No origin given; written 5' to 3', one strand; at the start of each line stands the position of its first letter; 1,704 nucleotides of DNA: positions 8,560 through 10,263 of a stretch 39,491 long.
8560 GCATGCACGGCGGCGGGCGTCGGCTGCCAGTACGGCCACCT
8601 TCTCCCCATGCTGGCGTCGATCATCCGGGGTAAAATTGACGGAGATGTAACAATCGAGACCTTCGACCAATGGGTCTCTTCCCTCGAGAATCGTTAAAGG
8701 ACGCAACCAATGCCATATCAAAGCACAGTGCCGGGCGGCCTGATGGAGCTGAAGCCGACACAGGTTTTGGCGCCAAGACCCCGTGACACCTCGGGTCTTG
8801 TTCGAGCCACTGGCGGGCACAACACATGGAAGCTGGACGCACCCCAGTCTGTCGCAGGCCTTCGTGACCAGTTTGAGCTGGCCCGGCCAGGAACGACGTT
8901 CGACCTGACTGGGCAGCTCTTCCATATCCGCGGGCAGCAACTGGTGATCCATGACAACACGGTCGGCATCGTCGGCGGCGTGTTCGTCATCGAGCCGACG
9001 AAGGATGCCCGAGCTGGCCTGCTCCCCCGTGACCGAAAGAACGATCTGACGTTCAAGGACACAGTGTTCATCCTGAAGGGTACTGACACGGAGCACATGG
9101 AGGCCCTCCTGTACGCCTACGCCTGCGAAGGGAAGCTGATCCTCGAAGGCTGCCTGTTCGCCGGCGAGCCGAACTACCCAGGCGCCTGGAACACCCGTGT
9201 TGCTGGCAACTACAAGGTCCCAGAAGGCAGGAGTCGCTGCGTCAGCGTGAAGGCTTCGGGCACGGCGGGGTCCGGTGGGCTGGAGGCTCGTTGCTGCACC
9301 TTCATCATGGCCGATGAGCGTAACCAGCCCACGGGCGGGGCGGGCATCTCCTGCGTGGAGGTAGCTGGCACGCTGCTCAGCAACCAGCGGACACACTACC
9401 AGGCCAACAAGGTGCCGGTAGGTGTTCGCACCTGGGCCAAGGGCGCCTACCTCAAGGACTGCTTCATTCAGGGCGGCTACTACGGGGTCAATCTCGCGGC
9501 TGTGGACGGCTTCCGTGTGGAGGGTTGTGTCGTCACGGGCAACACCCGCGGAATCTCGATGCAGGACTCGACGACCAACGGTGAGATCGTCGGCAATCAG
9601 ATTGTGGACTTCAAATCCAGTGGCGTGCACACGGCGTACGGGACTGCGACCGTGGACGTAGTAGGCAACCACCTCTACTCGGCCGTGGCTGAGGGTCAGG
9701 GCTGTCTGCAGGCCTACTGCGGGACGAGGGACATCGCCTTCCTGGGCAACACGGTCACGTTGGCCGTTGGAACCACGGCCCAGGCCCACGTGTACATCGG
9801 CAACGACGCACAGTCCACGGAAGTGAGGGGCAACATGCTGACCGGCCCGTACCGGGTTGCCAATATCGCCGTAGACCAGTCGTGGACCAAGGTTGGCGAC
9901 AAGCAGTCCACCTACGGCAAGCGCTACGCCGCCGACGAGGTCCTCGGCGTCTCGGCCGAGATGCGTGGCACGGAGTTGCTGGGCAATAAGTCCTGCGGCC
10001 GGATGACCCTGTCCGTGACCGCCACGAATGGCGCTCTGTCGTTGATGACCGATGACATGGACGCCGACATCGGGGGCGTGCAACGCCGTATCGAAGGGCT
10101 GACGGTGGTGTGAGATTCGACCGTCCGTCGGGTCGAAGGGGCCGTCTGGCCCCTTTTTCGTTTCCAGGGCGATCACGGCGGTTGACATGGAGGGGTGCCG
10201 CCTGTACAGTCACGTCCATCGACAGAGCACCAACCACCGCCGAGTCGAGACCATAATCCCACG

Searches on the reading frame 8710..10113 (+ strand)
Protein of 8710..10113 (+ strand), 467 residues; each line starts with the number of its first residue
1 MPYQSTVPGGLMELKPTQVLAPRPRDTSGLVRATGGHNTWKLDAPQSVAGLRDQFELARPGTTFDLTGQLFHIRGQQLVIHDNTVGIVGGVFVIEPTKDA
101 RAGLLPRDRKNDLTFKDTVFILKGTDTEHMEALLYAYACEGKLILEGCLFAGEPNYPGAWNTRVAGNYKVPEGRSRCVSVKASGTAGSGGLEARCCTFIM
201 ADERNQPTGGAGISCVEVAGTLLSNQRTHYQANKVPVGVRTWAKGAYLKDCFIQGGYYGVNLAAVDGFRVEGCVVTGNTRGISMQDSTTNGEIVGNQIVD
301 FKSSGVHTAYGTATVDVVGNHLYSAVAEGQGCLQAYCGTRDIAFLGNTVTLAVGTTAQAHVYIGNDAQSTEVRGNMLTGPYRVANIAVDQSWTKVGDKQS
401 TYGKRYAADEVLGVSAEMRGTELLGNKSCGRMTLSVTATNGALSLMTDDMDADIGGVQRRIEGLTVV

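Call 12: search_protein_families(library=phrogs, max_evalue=0.01, proteins=[window:8710-10113:+])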
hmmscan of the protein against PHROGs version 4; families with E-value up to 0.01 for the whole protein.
window:8710-10113:+ (467 aa): 2 families
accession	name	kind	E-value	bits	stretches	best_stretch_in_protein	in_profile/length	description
phrog_24578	-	unknown function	1.1e-07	31.1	1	235-398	652-816/1019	-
phrog_2234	-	tail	0.0011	18.7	1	239-327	408-523/757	tail spike protein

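Call 40: search_protein_families(library=pfam, max_evalue=0.01, proteins=[window:8710-10113:+])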
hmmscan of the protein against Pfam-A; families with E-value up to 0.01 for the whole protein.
window:8710-10113:+ (467 aa): 2 families
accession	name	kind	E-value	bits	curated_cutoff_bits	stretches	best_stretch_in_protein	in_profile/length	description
PF13229.12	Beta_helix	-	4.8e-10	39.7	25.9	1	209-349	22-158/158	Right handed beta helix region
PF05048.19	NosD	-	5e-08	33.1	23.6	1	210-396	16-190/212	Periplasmic copper-binding protein (NosD)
